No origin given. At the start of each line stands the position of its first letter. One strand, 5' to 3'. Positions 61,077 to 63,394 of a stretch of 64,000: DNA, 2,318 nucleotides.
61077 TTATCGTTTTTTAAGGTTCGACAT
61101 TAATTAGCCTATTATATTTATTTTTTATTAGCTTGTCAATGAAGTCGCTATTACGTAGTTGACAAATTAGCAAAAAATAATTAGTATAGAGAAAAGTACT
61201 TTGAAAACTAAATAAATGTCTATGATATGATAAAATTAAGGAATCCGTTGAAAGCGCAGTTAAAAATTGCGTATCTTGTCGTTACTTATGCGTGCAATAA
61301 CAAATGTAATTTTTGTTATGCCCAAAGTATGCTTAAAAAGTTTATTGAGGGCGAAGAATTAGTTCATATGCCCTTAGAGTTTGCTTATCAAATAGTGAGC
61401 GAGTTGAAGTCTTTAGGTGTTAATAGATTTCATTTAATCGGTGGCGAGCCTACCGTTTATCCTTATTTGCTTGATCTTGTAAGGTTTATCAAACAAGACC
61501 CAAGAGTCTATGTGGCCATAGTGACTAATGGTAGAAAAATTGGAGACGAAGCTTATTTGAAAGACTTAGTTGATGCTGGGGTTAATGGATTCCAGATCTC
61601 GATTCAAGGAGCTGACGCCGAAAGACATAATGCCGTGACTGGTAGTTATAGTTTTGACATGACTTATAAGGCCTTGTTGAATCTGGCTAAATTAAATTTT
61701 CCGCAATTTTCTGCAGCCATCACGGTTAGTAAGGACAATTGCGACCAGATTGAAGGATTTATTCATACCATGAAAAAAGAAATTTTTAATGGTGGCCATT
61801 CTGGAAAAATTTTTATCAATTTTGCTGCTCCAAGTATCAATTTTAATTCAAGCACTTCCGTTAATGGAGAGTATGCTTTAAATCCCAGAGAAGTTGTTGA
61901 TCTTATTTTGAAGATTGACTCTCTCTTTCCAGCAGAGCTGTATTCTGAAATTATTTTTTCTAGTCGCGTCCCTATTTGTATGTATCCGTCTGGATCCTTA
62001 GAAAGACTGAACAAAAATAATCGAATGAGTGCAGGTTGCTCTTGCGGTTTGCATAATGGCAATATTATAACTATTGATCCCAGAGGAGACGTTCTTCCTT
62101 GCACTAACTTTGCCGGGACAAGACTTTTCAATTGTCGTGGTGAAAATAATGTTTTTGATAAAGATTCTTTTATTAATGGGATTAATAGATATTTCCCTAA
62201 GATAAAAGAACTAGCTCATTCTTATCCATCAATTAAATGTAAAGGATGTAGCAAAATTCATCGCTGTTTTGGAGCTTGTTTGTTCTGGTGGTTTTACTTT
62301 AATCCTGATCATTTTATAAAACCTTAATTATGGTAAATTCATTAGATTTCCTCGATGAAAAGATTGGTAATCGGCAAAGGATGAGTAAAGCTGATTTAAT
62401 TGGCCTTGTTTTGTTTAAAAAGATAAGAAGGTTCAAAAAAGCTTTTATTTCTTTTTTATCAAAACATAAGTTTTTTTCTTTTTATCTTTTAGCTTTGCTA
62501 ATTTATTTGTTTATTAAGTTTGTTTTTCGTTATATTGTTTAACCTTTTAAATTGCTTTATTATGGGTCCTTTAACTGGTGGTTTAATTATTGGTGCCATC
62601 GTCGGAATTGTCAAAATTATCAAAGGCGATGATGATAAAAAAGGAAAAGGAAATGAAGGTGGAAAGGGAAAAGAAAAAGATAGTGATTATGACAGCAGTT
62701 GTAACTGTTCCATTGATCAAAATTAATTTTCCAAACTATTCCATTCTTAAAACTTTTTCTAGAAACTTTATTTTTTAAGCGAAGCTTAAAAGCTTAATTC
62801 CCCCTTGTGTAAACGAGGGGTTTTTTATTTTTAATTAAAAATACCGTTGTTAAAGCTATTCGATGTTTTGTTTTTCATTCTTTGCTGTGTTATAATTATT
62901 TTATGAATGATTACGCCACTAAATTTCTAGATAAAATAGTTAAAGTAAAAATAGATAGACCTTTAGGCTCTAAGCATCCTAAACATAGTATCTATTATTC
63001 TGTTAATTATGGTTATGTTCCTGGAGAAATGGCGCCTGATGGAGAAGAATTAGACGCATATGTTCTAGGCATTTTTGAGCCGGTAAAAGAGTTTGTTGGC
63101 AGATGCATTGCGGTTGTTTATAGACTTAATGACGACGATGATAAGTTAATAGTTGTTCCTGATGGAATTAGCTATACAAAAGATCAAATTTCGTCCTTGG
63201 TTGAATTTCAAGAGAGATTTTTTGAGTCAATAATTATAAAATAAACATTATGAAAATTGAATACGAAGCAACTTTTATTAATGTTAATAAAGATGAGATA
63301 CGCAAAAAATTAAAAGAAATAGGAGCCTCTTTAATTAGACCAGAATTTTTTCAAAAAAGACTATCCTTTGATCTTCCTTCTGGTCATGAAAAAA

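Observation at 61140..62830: Radical-SAM/SPASM maturase operon with two tiny downstream ORFs, a candidate RiPP-like peptide modification system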

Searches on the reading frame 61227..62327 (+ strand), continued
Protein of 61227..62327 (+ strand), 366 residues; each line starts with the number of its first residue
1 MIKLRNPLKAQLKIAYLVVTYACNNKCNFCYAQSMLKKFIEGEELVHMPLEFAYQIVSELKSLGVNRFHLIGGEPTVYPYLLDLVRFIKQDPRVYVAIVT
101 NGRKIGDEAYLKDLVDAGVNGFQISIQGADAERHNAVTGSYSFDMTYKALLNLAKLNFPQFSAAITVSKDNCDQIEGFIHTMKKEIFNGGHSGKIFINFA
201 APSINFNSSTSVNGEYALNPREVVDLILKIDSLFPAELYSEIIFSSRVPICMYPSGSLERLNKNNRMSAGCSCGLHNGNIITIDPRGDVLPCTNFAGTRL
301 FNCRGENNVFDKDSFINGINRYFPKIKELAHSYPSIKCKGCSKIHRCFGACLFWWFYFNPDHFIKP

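Call 38: fold_search(model_id=the predicted structure, library=pdb)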
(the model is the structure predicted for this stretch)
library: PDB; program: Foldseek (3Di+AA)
matches with E <= 10: 1742; with E <= 0.001: 123
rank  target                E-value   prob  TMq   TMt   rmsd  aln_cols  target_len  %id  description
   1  7vob                  2.9e-12  1.00  0.60  0.66   6.8       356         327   18  The crystal structure of a Radical SAM Enzyme BlsE involved in the Biosynthesis of Blasticidin S (released 2022-05-04)
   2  5why_A                9.9e-11  1.00  0.58  0.51   5.8       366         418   18  Structural Insights into Thioether Bond Formation in the Biosynthesis of Sactipeptides (released 2017-07-26)
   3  6efn                  4.4e-10  1.00  0.56  0.54   6.8       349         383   17  Structure of a RiPP maturase, SkfB (released 2018-10-24)
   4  5v1q_A                2.2e-09  1.00  0.61  0.53   6.3       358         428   16  Crystal structure of Streptococcus suis SuiB (released 2017-08-30)
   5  7tom                  2.5e-09  1.00  0.49  0.37   4.4       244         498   19  X-ray crystal structure of glycerol dibiphytanyl glycerol tetraether - macrocyclic archaeol synthase (GDGT-MAS) from Met (released 2022-08-31)
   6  6q2q_B                2.5e-09  1.00  0.55  0.67   7.5       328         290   20  Crystal structure of mouse viperin bound to uridine triphosphate and S-adenosylhomocysteine (released 2020-01-22)
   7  5v1s_B                3.8e-09  1.00  0.57  0.50   7.1       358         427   16  Crystal structure of Streptococcus suis SuiB bound to S-adenosylmethionine (released 2017-08-30)
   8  1tv7_B                4.3e-09  1.00  0.52  0.58   7.4       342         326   15  Structure of the S-adenosylmethionine dependent Enzyme MoaA (released 2004-08-31)
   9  6q2p_B                6.7e-09  1.00  0.54  0.66   7.1       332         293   18  Crystal structure of mouse viperin bound to cytidine triphosphate and S-adenosylhomocysteine (released 2020-01-22)
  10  5vsl_A                1.0e-08  1.00  0.51  0.69   4.6       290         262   18  Crystal structure of viperin with bound [4Fe-4S] cluster and S-adenosylhomocysteine (SAH) (released 2017-06-14)
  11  5vsl_B                2.2e-08  1.00  0.47  0.64   6.9       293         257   20  Crystal structure of viperin with bound [4Fe-4S] cluster and S-adenosylhomocysteine (SAH) (released 2017-06-14)
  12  2fb2_B                2.2e-08  1.00  0.53  0.59   6.9       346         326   16  Structure of the MoaA Arg17/266/268/Ala triple mutant (released 2006-05-09)
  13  7tol                  2.4e-08  1.00  0.48  0.36   4.6       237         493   18  X-ray crystal structure of glycerol dibiphytanyl glycerol tetraether - macrocyclic archaeol synthase (GDGT-MAS) from Met (released 2022-08-31)
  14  9dfn                  2.8e-08  1.00  0.51  0.64   4.8       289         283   16  X-ray crystal structure of the second viperin-like enzyme from Trichoderma virens with bound CTP and SAM (released 2025-02-19)
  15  1tv7_A                3.3e-08  1.00  0.51  0.56   7.1       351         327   16  Structure of the S-adenosylmethionine dependent Enzyme MoaA (released 2004-08-31)
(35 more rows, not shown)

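Call 44: search_protein_representatives(alignment_id=A1)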
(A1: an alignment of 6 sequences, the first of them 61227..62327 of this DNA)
Query: 6 sequences, 371 profile positions. Proteins with E-value up to 0.001 (for the whole library): 67433; up to 1e-10: 16578; up to 1e-30: 454. The best 150 are listed.
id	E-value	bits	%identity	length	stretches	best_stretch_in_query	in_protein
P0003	3.3e-195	664.8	-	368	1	1-367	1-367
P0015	2.2e-88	313.2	-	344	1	11-365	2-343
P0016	3.2e-77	276.5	-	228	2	13-176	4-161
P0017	4.7e-75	269.4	-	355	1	1-366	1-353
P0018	6.5e-75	268.9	-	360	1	11-367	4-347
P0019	9.5e-74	265.1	-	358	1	12-367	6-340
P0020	4.0e-73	263.0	-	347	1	6-363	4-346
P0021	5.8e-73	262.5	-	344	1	11-358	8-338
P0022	1.3e-71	258.0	-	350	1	11-367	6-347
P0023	3.4e-71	256.7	-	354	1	11-366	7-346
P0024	3.6e-71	256.6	-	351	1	9-364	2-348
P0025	3.8e-71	256.5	-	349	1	10-366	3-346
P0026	5.8e-71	255.9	-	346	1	14-365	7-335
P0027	1.2e-70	254.9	-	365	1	13-363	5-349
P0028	8.9e-70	252.0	-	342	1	11-361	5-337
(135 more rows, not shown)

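Call 65: search_protein_families(library=ncbifam, alignment_id=A7, max_evalue=1e-40)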
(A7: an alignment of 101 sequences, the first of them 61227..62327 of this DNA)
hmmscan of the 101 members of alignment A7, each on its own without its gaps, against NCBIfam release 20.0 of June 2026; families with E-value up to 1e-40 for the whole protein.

A. member 1, window:61227-62327:+ (366 aa): 0 families

B. families by the number of members that match (of 101 scanned): 0 families

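Call 66: search_protein_families(library=pfam, alignment_id=A7, max_evalue=0.01)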
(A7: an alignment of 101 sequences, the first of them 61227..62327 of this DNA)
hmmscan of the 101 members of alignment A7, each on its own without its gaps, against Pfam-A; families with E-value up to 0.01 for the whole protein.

A. member 1, window:61227-62327:+ (366 aa): 2 families
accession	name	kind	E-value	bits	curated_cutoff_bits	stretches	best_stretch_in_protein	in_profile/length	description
PF04055.27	Radical_SAM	-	1.8e-25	90.5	29.5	1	18-176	2-160/166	Radical SAM superfamily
PF13353.11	Fer4_12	-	5.1e-05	24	22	1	21-103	13-92/137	4Fe-4S single cluster domain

B. families by the number of members that match (of 101 scanned): 17 families
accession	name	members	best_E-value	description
PF04055.27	Radical_SAM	101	2.5e-28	Radical SAM superfamily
PF13353.11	Fer4_12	93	1.9e-10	4Fe-4S single cluster domain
PF13186.11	SPASM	38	2.9e-07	Iron-sulfur cluster-binding domain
PF13344.12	Hydrolase_6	10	5.7e-05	Haloacid dehalogenase-like hydrolase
PF19238.5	Radical_SAM_2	6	0.0032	Radical SAM-like domain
PF00702.32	Hydrolase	3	0.0021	haloacid dehalogenase-like hydrolase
PF13419.12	HAD_2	2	0.0055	Haloacid dehalogenase-like hydrolase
PF00682.25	HMGL-like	1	0.00018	HMGL-like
PF03767.20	Acid_phosphat_B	1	0.00053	HAD superfamily, subfamily IIIB (Acid phosphatase)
PF08326.17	ACC_central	1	0.0019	Acetyl-CoA carboxylase, central region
PF00714.22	IFN-gamma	1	0.0021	Interferon gamma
PF03717.20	PBP_dimer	1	0.0033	Penicillin-binding Protein dimerisation domain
PF19970.4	VMAP-M9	1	0.0035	vWA-MoxR associated protein middle region (VMAP-M) 9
PF22005.2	WWE_1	1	0.0067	Parp14 WWE domain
PF12294.13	DUF3626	1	0.0067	Protein of unknown function (DUF3626)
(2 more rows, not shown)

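Call 67: predict_structure(alignment_id=A7)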
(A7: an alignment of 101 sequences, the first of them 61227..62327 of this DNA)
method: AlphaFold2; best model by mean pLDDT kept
length: 366 residues; sequences in the alignment: 101
mean_pLDDT: 93.2   pTM: 0.92
mean pLDDT of the five models: 93.2, 93.1, 92.5, 92.4, 90.9
residues with pLDDT >= 90: 288; 70-90: 70; 50-70: 8; < 50: 0
segments of 3 or more residues with pLDDT < 50: none
pLDDT, mean of each block of 10 residues (from residue 1): 85 97 93 84 85 98 98 96 99 98 98 98 98 97 98 96 98 98 93 94 80 92 97 97 93 94 89 83 96 92 96 97 91 90 83 91 85
secondary structure, 60 per line:
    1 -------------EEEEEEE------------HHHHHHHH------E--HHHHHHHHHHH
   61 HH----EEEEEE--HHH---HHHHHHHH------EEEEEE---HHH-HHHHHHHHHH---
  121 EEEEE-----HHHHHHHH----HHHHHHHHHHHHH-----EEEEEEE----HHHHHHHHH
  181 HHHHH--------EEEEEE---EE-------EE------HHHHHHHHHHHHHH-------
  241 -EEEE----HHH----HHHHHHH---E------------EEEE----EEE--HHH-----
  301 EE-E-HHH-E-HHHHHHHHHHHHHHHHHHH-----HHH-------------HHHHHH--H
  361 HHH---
elements in order: E14-20 H33-40 H50-62 E67-72 H81-88 E95-100 H108-117 E121-125 H131-138 H143-155 E161-167 H172-185 E194-199 H220-233 E242-245 H257-263 E280-283 E288-290 H312-330 H352-357 H360-363

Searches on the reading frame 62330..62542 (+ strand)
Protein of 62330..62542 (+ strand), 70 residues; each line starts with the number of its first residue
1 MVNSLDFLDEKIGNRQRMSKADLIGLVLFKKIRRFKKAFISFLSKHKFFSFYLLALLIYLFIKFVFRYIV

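Call 3: search_protein_families(library=pfam, proteins=[window:62330-62542:+], max_evalue=0.01)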
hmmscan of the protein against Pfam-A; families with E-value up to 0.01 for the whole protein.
window:62330-62542:+ (70 aa): 0 families

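Call 4: search_protein_families(library=ncbifam, proteins=[window:62330-62542:+], max_evalue=0.01)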
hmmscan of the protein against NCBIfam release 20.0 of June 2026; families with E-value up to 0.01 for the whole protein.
window:62330-62542:+ (70 aa): 0 families

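Call 6: search_protein_families(library=pfam, proteins=[window:62330-62542:+], max_evalue=10)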
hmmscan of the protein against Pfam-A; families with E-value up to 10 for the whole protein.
window:62330-62542:+ (70 aa): 0 families

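Call 59: find_homologous_proteins(query=A5, max_evalue=10)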
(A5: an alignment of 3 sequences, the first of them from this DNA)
Query A5 (3 sequences) (70 aa, profile of the alignment): 2 proteins with E <= 10 among 9 candidates.
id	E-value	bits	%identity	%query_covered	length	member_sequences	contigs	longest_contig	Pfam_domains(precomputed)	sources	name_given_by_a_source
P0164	5.5e-34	134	53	70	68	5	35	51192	-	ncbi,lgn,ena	-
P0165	1.9e-31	126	100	100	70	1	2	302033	-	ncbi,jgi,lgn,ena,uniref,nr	ncbi:hypothetical protein CVU82_00845 [Candidatus Falkowbacteria bacterium HGW-Falkowbacteria-1]|uni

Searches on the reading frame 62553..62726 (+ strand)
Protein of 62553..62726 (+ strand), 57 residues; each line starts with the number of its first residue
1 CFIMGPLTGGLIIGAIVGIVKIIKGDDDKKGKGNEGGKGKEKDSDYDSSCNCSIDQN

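Call 3: search_protein_families(library=pfam, proteins=[window:62553-62726:+], max_evalue=0.01)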
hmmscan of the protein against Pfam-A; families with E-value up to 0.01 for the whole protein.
window:62553-62726:+ (57 aa): 0 families

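Call 4: search_protein_families(library=ncbifam, proteins=[window:62553-62726:+], max_evalue=0.01)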
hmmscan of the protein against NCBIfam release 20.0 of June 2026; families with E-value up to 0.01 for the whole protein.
window:62553-62726:+ (57 aa): 0 families

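Call 6: search_protein_families(library=pfam, proteins=[window:62553-62726:+], max_evalue=10)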
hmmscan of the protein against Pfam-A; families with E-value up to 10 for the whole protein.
window:62553-62726:+ (57 aa): 0 families

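Call 23: find_homologous_proteins(query=A4, max_evalue=10)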
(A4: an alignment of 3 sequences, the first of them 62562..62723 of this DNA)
Query A4 (3 sequences) (54 aa, profile of the alignment): 4 proteins with E <= 10 among 9 candidates.
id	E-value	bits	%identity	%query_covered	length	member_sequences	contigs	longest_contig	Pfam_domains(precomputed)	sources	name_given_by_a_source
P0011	9.0e-25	104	46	100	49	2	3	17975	-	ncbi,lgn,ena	-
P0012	4.7e-22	96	100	100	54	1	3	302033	-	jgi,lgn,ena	-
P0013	5.6e-22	95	100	15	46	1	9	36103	-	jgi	-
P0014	1.2e-15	75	46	100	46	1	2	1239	-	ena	-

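Call 26: find_encoding_contigs(protein=P0011, flank=7000, max_places=4)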
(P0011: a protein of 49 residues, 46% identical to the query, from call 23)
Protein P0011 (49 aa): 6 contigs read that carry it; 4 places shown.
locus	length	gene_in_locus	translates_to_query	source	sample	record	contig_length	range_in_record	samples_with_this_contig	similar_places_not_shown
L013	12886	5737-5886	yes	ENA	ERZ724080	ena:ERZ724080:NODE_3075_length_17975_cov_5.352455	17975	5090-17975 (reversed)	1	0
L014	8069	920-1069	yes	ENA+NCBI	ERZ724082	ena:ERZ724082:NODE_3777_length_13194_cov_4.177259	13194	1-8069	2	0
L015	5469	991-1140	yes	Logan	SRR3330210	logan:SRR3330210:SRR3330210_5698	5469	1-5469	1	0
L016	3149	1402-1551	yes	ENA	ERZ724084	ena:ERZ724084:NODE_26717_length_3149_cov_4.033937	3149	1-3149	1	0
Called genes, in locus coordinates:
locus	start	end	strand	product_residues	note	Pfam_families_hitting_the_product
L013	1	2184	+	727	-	?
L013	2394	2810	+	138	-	-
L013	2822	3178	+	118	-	-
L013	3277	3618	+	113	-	PF00719:Pyrophosphatase (weak)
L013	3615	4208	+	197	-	PF01928:CYTH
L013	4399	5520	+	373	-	PF13353:Fer4_12 (weak), PF04055:Radical_SAM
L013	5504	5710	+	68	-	-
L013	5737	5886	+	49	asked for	-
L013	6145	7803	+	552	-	-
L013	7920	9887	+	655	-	PF00270:DEAD, PF04851:ResIII, PF00271:Helicase_C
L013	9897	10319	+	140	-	PF00892:EamA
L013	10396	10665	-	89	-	-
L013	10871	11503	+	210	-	PF00717:Peptidase_S24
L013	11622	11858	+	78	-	-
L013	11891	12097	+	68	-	-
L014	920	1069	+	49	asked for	-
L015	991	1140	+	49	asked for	-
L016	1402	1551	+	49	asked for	-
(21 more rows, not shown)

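Call 27: find_encoding_contigs(protein=P0013, flank=7000, max_places=6)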
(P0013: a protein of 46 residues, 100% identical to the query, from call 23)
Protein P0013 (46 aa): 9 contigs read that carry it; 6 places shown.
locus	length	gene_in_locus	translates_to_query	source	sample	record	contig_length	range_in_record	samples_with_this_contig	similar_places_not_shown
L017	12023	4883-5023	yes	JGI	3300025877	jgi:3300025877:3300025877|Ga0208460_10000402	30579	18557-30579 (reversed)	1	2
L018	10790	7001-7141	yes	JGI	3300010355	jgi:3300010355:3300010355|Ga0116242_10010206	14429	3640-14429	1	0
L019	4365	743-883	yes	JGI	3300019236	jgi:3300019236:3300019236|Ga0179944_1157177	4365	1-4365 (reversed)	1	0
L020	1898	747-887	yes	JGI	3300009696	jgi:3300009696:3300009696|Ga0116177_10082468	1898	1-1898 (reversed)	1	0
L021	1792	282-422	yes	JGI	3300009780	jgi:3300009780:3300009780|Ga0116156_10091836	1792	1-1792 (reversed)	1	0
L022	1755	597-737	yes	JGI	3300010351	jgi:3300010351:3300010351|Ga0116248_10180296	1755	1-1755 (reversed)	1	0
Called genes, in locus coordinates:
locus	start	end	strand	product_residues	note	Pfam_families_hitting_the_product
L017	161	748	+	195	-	-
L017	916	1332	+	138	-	-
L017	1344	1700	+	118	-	-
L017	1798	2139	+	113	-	PF00719:Pyrophosphatase (weak)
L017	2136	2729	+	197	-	PF01928:CYTH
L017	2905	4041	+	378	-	PF04055:Radical_SAM, PF13353:Fer4_12 (weak)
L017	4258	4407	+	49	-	-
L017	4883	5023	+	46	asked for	-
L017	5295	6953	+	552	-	-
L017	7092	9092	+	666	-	PF00270:DEAD, PF04851:ResIII, PF00271:Helicase_C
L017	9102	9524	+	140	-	PF00892:EamA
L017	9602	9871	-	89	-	-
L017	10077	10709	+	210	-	PF00717:Peptidase_S24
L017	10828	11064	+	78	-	-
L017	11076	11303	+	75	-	-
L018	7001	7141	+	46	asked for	-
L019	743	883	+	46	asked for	-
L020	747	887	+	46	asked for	-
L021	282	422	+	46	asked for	-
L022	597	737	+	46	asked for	-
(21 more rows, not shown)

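Call 28: find_encoding_contigs(protein=P0014, flank=7000, max_places=4)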
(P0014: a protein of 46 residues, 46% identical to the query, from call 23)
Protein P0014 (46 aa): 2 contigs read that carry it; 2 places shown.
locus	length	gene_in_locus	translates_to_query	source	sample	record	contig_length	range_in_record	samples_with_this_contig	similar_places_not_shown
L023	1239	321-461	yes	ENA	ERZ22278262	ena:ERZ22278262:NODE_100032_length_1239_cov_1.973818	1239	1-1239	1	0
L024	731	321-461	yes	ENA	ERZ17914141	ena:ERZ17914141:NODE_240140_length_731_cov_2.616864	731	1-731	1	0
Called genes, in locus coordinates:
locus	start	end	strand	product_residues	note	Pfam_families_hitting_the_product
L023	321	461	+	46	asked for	-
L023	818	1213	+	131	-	PF00583:Acetyltransf_1, PF13673:Acetyltransf_10, PF13508:Acetyltransf_7, PF08445:FR47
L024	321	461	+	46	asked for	-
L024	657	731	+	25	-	?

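Call 34: search_protein_families(library=ncbifam, proteins=[window:62562-62723:+], max_evalue=1)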
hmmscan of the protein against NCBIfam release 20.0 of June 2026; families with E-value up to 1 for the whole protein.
seq(54 aa): 0 families

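Call 60: find_related_loci(query=A4, collection=metagenome_contigs, flank=4000)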
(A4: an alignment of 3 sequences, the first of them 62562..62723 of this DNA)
Query A4 (54 aa) in metagenome_contigs; peptide patterns used: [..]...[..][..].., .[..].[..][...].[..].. (x = any residue, [..] = any of these).
297 stretches matched a pattern; 3 encode a relative of the query (tblastn E <= 1e-3); 3 distinct loci.
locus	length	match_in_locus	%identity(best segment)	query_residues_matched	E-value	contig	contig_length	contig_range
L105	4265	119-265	46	1-54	4e-6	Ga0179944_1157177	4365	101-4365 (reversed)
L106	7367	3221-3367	46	1-54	4e-6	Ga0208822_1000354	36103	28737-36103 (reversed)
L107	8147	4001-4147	46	1-54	4e-6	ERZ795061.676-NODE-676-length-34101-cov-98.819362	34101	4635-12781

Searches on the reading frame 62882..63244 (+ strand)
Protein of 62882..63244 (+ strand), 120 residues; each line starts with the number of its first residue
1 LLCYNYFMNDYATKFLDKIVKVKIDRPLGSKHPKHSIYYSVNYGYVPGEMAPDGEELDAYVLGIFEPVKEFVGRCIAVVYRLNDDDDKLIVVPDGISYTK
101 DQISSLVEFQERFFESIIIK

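Call 3: search_protein_families(library=pfam, proteins=[window:62882-63244:+], max_evalue=0.01)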
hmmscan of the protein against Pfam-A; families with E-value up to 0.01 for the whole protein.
window:62882-63244:+ (120 aa): 1 family
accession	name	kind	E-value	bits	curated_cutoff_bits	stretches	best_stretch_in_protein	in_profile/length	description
PF00719.24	Pyrophosphatase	-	2.8e-07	30.9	23.5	1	34-117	29-115/153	Inorganic pyrophosphatase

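Call 4: search_protein_families(library=ncbifam, proteins=[window:62882-63244:+], max_evalue=0.01)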
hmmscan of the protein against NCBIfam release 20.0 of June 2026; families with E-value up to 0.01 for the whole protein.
window:62882-63244:+ (120 aa): 2 families
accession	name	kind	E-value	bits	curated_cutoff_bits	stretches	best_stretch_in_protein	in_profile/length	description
NF002317.0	PRK01250.1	equivalog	4.7e-06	26.6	200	1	35-113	48-131/176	inorganic diphosphatase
NF002578.0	PRK02230.1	equivalog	6.5e-06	25.7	246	1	20-117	27-122/185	inorganic pyrophosphatase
